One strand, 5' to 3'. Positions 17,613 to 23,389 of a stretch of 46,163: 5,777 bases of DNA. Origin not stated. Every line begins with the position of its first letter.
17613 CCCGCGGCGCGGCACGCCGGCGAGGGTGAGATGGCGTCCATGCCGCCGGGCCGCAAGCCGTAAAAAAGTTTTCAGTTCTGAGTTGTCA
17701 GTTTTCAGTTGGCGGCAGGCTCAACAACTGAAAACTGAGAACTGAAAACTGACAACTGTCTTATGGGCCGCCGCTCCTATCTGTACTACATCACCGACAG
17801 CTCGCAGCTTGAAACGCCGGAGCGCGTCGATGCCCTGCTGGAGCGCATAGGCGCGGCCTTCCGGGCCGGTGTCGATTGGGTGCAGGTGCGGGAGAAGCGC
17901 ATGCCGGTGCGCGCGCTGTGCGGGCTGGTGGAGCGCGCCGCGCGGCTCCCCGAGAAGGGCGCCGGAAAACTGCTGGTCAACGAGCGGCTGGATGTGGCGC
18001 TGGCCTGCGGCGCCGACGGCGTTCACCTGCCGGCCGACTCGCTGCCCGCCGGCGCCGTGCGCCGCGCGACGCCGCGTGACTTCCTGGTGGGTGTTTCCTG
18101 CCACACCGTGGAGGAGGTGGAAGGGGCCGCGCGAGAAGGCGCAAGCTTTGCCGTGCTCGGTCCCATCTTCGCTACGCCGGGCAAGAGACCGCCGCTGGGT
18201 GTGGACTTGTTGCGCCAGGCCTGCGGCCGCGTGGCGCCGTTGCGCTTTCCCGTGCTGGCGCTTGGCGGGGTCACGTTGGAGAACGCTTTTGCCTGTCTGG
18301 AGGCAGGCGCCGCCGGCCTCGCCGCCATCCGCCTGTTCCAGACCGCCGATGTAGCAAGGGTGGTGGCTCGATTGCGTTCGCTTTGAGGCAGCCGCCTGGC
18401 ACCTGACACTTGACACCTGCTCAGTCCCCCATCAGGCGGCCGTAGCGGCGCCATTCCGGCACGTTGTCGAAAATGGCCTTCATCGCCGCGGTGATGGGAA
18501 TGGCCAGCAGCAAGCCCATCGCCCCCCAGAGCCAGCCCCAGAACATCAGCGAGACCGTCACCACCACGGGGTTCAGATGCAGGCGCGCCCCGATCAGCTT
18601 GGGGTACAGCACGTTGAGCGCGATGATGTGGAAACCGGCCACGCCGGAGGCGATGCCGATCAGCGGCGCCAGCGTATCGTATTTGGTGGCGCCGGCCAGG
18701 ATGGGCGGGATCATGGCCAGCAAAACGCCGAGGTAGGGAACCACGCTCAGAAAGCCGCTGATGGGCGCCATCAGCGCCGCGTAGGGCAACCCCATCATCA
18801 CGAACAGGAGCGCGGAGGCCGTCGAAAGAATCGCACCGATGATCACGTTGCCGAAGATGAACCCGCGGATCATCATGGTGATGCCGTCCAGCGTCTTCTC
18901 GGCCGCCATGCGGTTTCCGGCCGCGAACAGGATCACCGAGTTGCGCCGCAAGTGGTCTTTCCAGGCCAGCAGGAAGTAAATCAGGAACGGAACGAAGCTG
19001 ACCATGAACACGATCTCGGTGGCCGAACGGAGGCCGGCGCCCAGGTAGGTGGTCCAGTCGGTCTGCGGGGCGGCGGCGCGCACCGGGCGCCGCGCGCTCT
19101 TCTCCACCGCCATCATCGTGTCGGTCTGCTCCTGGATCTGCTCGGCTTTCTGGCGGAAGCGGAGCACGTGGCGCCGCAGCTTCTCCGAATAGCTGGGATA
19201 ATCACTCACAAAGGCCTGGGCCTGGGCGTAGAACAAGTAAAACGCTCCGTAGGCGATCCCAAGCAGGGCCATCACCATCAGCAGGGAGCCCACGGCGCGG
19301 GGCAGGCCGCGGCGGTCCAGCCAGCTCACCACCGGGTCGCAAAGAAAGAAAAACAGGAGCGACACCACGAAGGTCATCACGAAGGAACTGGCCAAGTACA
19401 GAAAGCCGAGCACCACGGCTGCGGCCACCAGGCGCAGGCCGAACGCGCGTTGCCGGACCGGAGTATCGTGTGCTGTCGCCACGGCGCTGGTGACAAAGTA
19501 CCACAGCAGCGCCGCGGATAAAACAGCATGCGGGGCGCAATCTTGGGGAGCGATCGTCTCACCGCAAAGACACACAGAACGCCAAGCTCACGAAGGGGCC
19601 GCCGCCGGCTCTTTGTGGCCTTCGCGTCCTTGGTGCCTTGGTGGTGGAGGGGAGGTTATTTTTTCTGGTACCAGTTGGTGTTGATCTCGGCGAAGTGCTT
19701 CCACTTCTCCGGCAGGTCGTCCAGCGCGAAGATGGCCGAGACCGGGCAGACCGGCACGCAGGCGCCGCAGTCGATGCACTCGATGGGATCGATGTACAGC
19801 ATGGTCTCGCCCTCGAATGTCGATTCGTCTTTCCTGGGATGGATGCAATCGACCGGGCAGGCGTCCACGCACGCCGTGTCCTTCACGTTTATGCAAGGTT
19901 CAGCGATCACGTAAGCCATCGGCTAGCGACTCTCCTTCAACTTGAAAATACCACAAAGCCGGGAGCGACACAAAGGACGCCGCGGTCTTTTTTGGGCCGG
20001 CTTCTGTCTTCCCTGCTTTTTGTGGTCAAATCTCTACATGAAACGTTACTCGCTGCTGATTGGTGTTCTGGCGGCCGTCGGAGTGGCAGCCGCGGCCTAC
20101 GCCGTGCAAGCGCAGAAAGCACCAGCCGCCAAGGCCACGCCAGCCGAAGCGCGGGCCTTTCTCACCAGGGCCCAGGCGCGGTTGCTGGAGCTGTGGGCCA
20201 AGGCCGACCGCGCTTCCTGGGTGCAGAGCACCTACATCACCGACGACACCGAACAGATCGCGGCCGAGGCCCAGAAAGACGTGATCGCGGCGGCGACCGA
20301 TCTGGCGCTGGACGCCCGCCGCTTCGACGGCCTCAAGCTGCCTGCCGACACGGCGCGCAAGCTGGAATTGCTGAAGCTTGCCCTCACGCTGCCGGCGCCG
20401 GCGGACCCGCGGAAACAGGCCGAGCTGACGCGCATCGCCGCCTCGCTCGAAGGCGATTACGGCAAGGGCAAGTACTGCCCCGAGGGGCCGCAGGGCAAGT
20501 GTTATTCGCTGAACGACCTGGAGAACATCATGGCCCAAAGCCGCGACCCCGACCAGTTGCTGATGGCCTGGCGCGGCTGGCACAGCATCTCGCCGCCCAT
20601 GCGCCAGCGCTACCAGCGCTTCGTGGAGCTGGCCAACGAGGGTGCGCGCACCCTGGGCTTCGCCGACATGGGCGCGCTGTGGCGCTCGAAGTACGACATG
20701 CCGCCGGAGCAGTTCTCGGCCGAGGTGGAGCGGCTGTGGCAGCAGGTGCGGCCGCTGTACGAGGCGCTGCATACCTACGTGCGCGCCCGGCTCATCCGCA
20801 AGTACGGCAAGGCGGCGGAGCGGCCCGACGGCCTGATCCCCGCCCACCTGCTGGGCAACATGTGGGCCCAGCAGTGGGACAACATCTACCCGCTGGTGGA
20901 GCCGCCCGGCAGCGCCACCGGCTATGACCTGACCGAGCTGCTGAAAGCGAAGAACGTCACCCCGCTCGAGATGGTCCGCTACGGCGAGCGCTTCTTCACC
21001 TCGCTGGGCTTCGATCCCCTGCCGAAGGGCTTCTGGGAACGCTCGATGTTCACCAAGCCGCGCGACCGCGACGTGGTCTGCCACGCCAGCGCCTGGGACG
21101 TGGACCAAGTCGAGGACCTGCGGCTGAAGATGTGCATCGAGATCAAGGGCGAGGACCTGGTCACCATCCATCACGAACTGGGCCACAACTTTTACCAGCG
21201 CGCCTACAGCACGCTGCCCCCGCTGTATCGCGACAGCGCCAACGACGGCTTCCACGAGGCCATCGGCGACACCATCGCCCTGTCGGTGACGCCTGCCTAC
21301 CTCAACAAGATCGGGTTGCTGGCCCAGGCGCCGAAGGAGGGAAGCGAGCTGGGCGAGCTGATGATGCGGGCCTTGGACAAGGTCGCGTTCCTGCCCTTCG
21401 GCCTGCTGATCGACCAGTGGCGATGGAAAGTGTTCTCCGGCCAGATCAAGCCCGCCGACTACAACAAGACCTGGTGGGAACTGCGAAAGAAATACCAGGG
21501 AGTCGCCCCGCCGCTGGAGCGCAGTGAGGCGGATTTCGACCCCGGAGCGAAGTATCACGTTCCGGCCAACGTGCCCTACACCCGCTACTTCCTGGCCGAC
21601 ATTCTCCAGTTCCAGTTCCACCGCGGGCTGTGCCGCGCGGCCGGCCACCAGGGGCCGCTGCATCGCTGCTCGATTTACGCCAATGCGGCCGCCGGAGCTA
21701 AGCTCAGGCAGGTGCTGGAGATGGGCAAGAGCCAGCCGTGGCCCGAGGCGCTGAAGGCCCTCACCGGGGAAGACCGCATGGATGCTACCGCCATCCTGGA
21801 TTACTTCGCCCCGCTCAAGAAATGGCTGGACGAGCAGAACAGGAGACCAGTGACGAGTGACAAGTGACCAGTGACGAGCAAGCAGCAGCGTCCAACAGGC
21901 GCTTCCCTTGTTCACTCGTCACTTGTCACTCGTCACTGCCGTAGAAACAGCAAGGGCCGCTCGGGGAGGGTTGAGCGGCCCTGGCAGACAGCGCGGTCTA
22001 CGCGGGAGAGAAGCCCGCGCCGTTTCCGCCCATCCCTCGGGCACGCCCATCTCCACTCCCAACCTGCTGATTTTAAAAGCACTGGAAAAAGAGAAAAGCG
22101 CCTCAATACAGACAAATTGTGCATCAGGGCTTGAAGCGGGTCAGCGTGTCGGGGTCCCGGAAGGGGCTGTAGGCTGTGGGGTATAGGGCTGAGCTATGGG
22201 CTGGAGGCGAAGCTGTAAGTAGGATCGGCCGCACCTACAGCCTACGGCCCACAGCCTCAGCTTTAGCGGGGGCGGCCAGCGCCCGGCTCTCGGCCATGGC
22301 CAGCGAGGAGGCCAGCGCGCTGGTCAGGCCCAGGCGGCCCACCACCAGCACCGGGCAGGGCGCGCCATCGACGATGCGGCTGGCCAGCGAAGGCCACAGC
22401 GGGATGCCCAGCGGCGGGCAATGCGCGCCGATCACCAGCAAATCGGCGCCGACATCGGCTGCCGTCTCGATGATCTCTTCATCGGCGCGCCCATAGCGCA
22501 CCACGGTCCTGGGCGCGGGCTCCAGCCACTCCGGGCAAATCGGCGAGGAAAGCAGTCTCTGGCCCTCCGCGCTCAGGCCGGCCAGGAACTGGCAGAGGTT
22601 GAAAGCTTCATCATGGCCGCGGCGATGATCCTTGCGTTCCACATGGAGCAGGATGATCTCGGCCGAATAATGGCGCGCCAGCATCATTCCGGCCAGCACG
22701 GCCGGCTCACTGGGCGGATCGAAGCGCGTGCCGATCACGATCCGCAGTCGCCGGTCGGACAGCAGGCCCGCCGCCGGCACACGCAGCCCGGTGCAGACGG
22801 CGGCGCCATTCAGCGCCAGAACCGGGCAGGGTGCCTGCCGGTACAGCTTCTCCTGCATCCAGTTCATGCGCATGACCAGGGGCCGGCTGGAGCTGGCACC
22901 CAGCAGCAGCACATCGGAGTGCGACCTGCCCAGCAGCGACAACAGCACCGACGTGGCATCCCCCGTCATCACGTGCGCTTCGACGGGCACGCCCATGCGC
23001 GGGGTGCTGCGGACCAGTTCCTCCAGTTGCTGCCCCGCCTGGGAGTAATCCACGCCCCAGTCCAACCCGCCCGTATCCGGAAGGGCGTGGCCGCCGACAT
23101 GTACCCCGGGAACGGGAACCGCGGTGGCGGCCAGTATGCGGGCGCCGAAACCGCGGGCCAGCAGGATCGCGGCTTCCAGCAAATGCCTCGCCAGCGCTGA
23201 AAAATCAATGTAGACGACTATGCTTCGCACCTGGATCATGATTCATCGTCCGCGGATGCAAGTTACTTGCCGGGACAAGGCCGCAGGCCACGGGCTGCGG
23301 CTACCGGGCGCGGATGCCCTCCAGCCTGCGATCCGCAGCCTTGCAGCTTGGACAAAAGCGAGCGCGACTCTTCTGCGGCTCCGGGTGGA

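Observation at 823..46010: Pervasive hairpins whose arms are tandem arrays of short (mostly 7-nt) units, with a different unit at different loci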

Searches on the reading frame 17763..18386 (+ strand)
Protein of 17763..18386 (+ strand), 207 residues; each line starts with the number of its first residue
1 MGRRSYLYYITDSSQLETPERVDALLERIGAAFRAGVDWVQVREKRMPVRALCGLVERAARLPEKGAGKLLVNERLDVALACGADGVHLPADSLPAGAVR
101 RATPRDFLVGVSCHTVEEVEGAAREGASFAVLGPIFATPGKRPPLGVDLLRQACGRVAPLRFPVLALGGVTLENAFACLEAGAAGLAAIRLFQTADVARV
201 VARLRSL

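Call 38: search_protein_families(library=pfam, proteins=[window:17763-18386:+], max_evalue=0.0001)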
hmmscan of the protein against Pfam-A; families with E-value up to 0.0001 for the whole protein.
window:17763-18386:+ (207 aa): 1 family
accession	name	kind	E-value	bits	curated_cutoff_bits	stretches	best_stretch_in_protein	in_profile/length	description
PF02581.23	TMP-TENI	-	7.1e-44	149.8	27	1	7-190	1-178/180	Thiamine monophosphate synthase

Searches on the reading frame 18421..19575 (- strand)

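Call 38: search_protein_families(library=pfam, proteins=[window:18421-19575:-], max_evalue=0.0001)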
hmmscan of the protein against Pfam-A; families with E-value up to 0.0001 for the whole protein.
window:18421-19575:- (384 aa): 1 family
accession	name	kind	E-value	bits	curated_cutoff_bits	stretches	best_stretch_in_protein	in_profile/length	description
PF01594.21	AI-2E_transport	-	1e-52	179.8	34.3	1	49-372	5-326/327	AI-2E family transporter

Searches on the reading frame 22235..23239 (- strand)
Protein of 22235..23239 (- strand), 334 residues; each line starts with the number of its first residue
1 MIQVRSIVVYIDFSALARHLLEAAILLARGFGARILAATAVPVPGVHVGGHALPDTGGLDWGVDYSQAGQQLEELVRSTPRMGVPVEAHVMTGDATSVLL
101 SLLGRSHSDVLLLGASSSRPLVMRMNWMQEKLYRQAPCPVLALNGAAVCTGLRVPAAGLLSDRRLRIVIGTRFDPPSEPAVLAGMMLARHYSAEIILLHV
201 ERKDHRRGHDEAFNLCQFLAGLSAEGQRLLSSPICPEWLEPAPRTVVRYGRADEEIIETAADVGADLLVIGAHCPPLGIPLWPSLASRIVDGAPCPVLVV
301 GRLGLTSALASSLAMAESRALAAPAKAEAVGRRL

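Call 38: search_protein_families(library=pfam, proteins=[window:22235-23239:-], max_evalue=0.0001)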
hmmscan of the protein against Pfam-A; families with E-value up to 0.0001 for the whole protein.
window:22235-23239:- (334 aa): 1 family
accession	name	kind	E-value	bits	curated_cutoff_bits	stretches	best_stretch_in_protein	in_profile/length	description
PF00582.32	Usp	-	1.9e-27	96.9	24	2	166-300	4-140/141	Universal stress protein family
